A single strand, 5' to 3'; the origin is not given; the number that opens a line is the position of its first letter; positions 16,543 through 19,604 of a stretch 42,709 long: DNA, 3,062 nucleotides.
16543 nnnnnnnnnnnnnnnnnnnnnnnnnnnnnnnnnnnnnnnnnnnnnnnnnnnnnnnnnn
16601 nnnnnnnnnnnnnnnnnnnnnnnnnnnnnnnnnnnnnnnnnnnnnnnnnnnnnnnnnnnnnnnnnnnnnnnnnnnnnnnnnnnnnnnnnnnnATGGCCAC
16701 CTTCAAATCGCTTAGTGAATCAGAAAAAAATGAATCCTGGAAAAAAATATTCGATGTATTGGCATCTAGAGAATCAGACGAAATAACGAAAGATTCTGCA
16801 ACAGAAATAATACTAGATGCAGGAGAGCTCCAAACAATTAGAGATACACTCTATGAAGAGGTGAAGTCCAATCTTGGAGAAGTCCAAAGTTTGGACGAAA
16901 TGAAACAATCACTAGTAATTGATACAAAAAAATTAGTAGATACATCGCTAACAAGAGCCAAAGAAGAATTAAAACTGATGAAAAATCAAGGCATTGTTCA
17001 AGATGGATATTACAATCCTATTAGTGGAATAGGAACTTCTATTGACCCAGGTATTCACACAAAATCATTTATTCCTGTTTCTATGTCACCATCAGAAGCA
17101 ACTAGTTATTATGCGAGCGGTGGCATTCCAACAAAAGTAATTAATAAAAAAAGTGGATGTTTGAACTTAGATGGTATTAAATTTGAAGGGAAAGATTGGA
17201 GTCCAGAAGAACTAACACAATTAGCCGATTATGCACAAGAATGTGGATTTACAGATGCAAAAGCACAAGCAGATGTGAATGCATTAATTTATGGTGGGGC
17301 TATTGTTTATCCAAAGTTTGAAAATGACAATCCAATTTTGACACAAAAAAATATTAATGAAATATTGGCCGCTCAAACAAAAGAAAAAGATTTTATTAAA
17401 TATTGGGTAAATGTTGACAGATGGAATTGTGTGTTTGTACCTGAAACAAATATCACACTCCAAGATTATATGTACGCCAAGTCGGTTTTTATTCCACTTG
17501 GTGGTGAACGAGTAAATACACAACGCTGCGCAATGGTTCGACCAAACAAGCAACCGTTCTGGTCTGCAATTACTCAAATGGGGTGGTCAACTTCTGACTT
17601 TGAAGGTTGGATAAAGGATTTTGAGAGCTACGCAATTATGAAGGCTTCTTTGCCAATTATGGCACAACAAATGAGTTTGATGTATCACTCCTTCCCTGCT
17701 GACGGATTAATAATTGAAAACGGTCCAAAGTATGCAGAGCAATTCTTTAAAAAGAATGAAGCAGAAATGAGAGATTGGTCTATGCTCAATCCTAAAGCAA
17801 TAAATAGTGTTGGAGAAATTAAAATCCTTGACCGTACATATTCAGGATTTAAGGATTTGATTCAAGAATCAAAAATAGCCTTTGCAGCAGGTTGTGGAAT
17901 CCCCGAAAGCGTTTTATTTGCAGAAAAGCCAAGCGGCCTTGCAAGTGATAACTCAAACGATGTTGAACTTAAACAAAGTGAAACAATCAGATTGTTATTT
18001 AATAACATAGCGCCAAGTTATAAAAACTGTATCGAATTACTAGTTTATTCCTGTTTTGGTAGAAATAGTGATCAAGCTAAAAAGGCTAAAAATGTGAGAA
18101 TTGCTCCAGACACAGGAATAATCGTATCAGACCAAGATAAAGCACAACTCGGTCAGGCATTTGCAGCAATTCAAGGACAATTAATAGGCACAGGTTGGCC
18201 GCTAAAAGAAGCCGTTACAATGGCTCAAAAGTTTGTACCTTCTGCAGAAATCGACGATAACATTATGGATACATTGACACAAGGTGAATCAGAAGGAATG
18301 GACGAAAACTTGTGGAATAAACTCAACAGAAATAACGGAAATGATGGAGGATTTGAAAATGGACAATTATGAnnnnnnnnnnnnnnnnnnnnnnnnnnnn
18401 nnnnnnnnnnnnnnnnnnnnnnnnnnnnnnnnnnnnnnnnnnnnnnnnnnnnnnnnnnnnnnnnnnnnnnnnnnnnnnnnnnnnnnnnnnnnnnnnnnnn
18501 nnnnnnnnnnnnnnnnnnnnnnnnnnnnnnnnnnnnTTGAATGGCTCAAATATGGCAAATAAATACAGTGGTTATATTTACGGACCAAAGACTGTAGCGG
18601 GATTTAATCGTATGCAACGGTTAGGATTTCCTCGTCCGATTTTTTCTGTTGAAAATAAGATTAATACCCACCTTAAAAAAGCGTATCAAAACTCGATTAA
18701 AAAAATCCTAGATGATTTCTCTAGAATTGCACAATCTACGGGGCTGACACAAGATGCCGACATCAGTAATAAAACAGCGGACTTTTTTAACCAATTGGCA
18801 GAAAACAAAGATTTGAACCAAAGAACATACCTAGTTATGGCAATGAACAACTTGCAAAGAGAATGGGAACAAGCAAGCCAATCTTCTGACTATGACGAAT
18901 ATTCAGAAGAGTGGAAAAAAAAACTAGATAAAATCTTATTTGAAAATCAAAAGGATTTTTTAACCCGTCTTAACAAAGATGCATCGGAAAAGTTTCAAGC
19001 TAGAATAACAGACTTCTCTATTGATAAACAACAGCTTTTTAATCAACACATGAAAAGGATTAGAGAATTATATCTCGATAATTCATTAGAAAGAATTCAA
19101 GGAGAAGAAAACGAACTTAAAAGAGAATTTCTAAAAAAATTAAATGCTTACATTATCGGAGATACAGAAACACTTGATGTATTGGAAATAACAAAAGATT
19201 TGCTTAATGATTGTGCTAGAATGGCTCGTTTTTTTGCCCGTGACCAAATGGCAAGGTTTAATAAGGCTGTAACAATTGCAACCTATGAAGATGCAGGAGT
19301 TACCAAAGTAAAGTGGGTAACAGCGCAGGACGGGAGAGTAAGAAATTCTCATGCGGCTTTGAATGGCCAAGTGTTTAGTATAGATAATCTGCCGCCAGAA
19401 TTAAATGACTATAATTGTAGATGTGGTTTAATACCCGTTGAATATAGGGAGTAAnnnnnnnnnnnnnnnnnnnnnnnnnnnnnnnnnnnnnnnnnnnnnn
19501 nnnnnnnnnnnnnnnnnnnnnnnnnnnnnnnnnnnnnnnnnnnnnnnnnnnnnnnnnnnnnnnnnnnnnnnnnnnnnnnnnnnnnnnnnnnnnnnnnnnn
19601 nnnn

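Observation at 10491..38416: Recurrent A-tract+GACTATA motif in front of transcription units, four times exactly 5 nt from the ATG (predicted leaderless mRNAs, -10-only promoter class)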

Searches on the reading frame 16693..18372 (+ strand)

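Call 6: search_protein_families(library=pfam, proteins=[window:16693-18372:+], max_evalue=0.01)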
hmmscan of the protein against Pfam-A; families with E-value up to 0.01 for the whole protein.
window:16693-18372:+ (559 aa): 1 family
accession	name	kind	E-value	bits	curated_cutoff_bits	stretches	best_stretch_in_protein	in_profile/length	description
PF06381.16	Phage_portal_3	-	1e-09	38.1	33.8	1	136-461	3-328/357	Phage portal protein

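Call 7: search_protein_families(library=phrogs, proteins=[window:16693-18372:+], max_evalue=0.001)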
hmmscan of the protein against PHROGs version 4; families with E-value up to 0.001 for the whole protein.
window:16693-18372:+ (559 aa): 2 families
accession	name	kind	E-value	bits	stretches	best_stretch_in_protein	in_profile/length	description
phrog_146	-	head and packaging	7e-28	98.8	1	93-502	14-414/587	portal protein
phrog_15528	-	head and packaging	4.7e-06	26.2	1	101-488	31-419/794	portal protein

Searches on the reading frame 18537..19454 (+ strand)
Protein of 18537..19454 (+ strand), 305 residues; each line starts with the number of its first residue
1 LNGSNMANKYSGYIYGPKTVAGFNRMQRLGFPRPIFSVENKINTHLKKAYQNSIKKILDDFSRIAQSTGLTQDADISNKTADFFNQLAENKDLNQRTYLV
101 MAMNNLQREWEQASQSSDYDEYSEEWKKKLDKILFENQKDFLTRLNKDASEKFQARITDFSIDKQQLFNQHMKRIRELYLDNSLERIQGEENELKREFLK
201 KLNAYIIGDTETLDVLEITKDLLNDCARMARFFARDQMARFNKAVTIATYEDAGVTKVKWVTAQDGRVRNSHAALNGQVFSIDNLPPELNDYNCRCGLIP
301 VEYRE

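Call 6: search_protein_families(library=pfam, proteins=[window:18537-19454:+], max_evalue=0.01)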
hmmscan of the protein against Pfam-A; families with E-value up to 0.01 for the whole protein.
window:18537-19454:+ (305 aa): 2 families
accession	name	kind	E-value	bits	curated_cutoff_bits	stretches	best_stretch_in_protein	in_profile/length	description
PF04233.19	Phage_Mu_F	-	2.4e-13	51.3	29.6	1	227-298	33-111/112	Phage Mu protein F like protein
PF25229.1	Salactin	-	0.0051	16.4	27.1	1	39-109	36-106/335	Salactin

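Call 7: search_protein_families(library=phrogs, proteins=[window:18537-19454:+], max_evalue=0.001)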
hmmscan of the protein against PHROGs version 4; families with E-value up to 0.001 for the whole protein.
window:18537-19454:+ (305 aa): 14 families
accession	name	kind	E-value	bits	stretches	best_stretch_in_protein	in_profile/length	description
phrog_595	-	head and packaging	2.3e-21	77.7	1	38-301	22-297/513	head maturation protease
phrog_324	-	head and packaging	8e-21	75.7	1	41-301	73-317/624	head morphogenesis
phrog_6577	-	unknown function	2.6e-11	43.6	1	164-301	86-229/1066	-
phrog_15127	-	head and packaging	1.1e-10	41.6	1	48-286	6-221/602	head protein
phrog_4529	-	head and packaging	1.5e-09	38.6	1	150-296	122-282/533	minor head protein and DNA pilot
phrog_115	-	head and packaging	2.8e-09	37.7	1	40-301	41-317/665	minor head protein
phrog_2662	-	head and packaging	3e-08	33.7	1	97-302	515-709/717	portal protein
phrog_19480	-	head and packaging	9.5e-08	31.7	1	173-301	609-736/737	head morphogenesis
phrog_19443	-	head and packaging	7.6e-06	25.7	1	122-301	94-284/579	minor head protein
phrog_2468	-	head and packaging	8.5e-06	26.4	1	230-283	185-239/303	head morphogenesis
phrog_859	-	head and packaging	1e-05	25.3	1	41-283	18-256/807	portal protein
phrog_3517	-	head and packaging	8.2e-05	23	1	252-284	264-296/371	head morphogenesis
phrog_220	-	head and packaging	9.2e-05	21.6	1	259-303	1019-1067/1338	minor head protein and DNA pilot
phrog_21789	-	head and packaging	0.0002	20.2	1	222-303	178-261/1195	virion structural protein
